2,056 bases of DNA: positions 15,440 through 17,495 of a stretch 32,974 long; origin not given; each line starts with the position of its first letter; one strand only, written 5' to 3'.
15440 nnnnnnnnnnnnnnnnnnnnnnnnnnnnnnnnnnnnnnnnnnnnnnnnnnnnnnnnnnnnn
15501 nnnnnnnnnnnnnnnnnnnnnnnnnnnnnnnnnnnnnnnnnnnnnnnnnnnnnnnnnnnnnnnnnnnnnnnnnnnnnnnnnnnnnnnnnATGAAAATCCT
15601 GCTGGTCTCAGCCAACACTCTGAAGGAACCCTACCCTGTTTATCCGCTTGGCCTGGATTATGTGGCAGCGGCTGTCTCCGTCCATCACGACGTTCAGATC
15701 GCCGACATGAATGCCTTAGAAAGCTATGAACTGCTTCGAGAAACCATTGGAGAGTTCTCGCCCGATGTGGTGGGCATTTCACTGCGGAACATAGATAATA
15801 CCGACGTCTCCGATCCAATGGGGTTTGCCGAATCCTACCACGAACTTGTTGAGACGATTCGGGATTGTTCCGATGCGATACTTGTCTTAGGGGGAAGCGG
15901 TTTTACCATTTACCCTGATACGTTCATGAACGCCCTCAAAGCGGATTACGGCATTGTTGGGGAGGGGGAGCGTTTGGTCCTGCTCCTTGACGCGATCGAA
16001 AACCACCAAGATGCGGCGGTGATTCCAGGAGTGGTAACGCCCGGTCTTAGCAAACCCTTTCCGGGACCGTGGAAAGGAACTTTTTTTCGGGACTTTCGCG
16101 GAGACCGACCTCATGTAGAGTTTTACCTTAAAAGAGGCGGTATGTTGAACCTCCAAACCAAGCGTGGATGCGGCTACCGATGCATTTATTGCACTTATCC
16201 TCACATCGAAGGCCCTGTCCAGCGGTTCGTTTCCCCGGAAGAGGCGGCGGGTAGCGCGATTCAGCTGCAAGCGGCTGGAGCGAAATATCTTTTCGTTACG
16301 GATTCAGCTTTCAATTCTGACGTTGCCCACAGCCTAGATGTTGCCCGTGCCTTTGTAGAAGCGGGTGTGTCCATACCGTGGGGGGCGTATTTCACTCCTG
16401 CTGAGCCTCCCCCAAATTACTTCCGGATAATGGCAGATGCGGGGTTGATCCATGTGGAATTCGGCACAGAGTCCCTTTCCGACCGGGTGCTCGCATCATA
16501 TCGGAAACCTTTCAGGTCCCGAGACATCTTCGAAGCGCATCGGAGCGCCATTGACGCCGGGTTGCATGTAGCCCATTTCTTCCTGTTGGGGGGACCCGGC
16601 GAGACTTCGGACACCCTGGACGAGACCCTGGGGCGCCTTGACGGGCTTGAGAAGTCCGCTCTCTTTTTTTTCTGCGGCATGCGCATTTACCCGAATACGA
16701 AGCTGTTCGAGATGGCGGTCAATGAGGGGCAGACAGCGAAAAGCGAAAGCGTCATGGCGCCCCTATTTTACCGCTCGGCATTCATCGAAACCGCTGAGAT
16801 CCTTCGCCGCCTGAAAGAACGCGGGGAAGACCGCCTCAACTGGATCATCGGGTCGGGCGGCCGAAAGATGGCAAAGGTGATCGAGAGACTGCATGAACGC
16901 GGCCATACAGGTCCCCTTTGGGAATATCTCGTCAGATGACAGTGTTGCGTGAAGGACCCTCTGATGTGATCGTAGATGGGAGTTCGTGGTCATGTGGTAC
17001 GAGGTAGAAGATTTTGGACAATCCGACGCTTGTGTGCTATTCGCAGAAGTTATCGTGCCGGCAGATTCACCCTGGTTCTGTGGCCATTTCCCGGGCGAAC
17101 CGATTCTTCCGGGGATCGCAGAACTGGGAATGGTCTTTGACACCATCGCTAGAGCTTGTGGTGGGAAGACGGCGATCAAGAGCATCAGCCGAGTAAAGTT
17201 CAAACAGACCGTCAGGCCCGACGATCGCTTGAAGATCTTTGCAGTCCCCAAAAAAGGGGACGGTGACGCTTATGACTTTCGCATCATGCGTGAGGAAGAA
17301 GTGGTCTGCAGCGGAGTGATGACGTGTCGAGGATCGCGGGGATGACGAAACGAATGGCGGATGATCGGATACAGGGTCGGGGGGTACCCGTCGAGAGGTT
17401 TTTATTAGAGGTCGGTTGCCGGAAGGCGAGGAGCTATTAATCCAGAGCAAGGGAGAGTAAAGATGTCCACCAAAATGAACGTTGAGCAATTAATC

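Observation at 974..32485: Orphan ~31.5-kb type II FAS/PKS-like lipid island: aryl-polyene-style export/anchoring chassis combined with five radical SAM enzymes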

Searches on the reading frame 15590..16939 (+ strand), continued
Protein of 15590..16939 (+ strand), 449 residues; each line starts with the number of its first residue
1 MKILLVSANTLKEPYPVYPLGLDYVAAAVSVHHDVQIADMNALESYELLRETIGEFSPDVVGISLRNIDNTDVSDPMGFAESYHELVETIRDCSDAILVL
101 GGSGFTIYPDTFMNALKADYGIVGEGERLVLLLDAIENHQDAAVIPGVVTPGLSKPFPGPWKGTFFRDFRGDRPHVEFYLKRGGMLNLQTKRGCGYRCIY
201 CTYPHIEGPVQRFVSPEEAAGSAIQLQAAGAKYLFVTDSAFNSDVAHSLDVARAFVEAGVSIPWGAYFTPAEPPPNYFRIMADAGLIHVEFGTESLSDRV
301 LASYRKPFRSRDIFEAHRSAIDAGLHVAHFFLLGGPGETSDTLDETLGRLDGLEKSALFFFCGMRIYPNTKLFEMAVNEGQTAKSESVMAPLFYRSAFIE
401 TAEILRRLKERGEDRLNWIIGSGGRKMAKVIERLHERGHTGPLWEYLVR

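Call 68: search_protein_families(library=ncbifam, proteins=[L078:10001-11359:+, L065:10001-11239:+], max_evalue=1e-10)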
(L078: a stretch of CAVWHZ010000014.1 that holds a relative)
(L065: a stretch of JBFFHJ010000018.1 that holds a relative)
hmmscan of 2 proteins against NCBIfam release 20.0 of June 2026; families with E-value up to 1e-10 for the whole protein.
L078:10001-11359:+ (453 aa): 10 families
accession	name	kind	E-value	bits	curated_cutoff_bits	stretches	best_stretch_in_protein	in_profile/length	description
TIGR04072.2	rSAM_ladder_B12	equivalog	5.4e-102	341.7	360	1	2-453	1-442/443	lipid biosynthesis B12-binding/radical SAM protein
TIGR04385.1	B12_rSAM_cofa1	equivalog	3.3e-39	135.3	450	1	17-402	18-415/438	B12 lower ligand biosynthesis radical SAM protein BzaD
TIGR04428.1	B12_rSAM_trp_MT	equivalog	6.7e-38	130.4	500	2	3-154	2-152/558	tryptophan 2-C-methyltransferase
TIGR04479.1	bcpD_PhpK_rSAM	subfamily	3.7e-19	68.5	600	1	189-355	240-406/504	PhpK family radical SAM P-methyltransferase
TIGR04014.1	B12_SAM_MJ_0865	equivalog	2.4e-18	66.2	360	0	84-241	55-211/434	methyl-coenzyme M reductase glutamine C-methyltransferase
NF033070.1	rSAM_AprD4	equivalog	6.9e-18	64.8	500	1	180-386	186-395/456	AprD4 family radical SAM diol-dehydratase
TIGR03471.1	HpnJ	equivalog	1.6e-17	63.5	577.6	1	190-363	197-370/472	hopanoid biosynthesis associated radical SAM protein HpnJ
NF045585.1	rSAM_slr0320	equivalog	7.2e-17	61.1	775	1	179-330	223-379/511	photosystem II high light acclimation radical SAM protein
TIGR04013.1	B12_SAM_MJ_1487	hypoth_equivalog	1e-16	60.8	251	0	86-237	59-198/382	TIGR04013 family B12-binding domain/radical SAM domain-containing protein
TIGR04367.1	HpnR_B12_rSAM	equivalog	3.5e-16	58.8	650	1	1-337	1-332/490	hopanoid C-3 methylase HpnR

L065:10001-11239:+ (413 aa): 11 families
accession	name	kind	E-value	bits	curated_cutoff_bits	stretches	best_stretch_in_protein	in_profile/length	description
TIGR04072.2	rSAM_ladder_B12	equivalog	4.5e-122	407.8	360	1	2-403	1-400/443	lipid biosynthesis B12-binding/radical SAM protein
TIGR04385.1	B12_rSAM_cofa1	equivalog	2.8e-50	171.8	450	1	3-397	2-416/438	B12 lower ligand biosynthesis radical SAM protein BzaD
TIGR04428.1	B12_rSAM_trp_MT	equivalog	1.9e-36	125.6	500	2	3-154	2-155/558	tryptophan 2-C-methyltransferase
TIGR04367.1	HpnR_B12_rSAM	equivalog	1.6e-28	99.5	650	1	17-331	20-332/490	hopanoid C-3 methylase HpnR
NF045585.1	rSAM_slr0320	equivalog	1.4e-24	86.5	775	1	89-386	132-448/511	photosystem II high light acclimation radical SAM protein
TIGR03471.1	HpnJ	equivalog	7.1e-23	81.2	577.6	1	165-386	179-398/472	hopanoid biosynthesis associated radical SAM protein HpnJ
TIGR04479.1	bcpD_PhpK_rSAM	subfamily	1e-21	76.9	600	1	85-353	129-410/504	PhpK family radical SAM P-methyltransferase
TIGR04014.1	B12_SAM_MJ_0865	equivalog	2.9e-19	69.2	360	1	82-240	56-216/434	methyl-coenzyme M reductase glutamine C-methyltransferase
TIGR04013.1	B12_SAM_MJ_1487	hypoth_equivalog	3.2e-19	69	251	1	82-239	58-207/382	TIGR04013 family B12-binding domain/radical SAM domain-containing protein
NF033070.1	rSAM_AprD4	equivalog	2.1e-17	63.2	500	1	180-384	192-399/456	AprD4 family radical SAM diol-dehydratase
TIGR04295.1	B12_rSAM_oligo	hypoth_equivalog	1.6e-11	43.6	400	1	16-261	22-272/422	TIGR04295 family B12-binding domain-containing radical SAM protein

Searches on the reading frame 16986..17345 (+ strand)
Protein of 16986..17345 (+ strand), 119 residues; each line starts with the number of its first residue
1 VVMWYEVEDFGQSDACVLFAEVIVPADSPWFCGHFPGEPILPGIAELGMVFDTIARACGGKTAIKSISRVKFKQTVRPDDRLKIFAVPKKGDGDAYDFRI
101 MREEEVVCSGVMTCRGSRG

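Call 4: search_protein_families(library=pfam, proteins=[window:16986-17345:+], max_evalue=0.01)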
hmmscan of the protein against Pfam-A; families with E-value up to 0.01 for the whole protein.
window:16986-17345:+ (119 aa): 2 families
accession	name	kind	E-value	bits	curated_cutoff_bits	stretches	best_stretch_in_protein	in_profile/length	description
PF07977.19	FabA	-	7e-07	29.4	23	1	14-82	23-103/138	FabA-like domain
PF22818.2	ApeI-like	-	1.5e-06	28.9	28.5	1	22-84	20-82/119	ApeI dehydratase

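Call 15: search_protein_families(library=ncbifam, proteins=[window:16986-17345:+], max_evalue=0.00001)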
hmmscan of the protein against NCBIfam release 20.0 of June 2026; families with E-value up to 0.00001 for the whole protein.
window:16986-17345:+ (119 aa): 3 families
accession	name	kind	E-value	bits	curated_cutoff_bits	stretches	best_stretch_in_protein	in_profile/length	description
NF000582.1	PRK00006.1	equivalog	1.1e-08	35.2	113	1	23-114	35-135/137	3-hydroxyacyl-ACP dehydratase FabZ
TIGR01750.1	fabZ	equivalog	2.6e-08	33.8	155.15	1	24-114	37-139/141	3-hydroxyacyl-ACP dehydratase FabZ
NF009667.0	PRK13188.1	equivalog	1.1e-07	30.9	465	1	24-110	356-453/464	bifunctional UDP-3-O-[3-hydroxymyristoyl] N-acetylglucosamine deacetylase/3-hydroxyacyl-ACP dehydratase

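Call 34: search_solved_structures(query=window:16986-17345:+, max_evalue=0.01)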
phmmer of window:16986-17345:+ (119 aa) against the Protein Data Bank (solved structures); distinct sequences matched with E-value up to 0.01: 16.
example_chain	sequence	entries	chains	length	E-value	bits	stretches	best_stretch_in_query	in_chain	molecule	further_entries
3esi_A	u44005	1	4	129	7e-09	38.9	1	24-92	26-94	uncharacterized protein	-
6n3p_A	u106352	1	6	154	2e-06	31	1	22-118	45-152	3-hydroxyacyl-[acyl-carrier-protein] dehydratase FabZ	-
6qsr_A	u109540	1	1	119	2.5e-06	30.7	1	27-82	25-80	AMP-dependent synthetase and ligase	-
4zw0_A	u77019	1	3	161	3.2e-06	30.3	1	25-102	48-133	3-hydroxyacyl-[acyl-carrier-protein] dehydratase FabZ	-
2cf2_C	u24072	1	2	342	7.7e-06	29.1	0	10-79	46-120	FATTY ACID SYNTHASE, DH DOMAIN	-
5bux_A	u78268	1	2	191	1.8e-05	27.9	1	23-117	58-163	3-hydroxyacyl-[acyl-carrier-protein] dehydratase FabZ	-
5buw_A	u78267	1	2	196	1.9e-05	27.8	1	23-117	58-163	3-hydroxyacyl-[acyl-carrier-protein] dehydratase FabZ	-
1u1z_A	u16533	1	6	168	0.00011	25.3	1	24-115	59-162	(3R)-hydroxymyristoyl-[acyl carrier protein] dehydratase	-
3d6x_A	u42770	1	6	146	0.00022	24.4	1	29-98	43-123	(3R)-hydroxymyristoyl-[acyl-carrier-protein] dehydratase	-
4i83_A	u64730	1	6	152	0.00093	22.4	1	24-64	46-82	3-hydroxyacyl-[acyl-carrier-protein] dehydratase FabZ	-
4h4g_A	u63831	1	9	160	0.0014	21.8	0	24-53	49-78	(3R)-hydroxymyristoyl-[acyl-carrier-protein] dehydratase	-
6b7j_A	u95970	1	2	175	0.0019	21.3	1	11-80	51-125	3-hydroxydecanoyl-[acyl-carrier-protein] dehydratase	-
6ihc_A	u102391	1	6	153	0.0046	20.1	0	28-85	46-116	3-hydroxyacyl-[acyl-carrier-protein] dehydratase FabZ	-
3q62_A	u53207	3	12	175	0.0054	19.9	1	7-83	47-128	3-hydroxydecanoyl-[acyl-carrier-protein] dehydratase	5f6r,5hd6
2glv_A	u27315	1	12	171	0.0066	19.6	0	28-85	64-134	(3R)-hydroxymyristoyl-acyl carrier protein dehydratase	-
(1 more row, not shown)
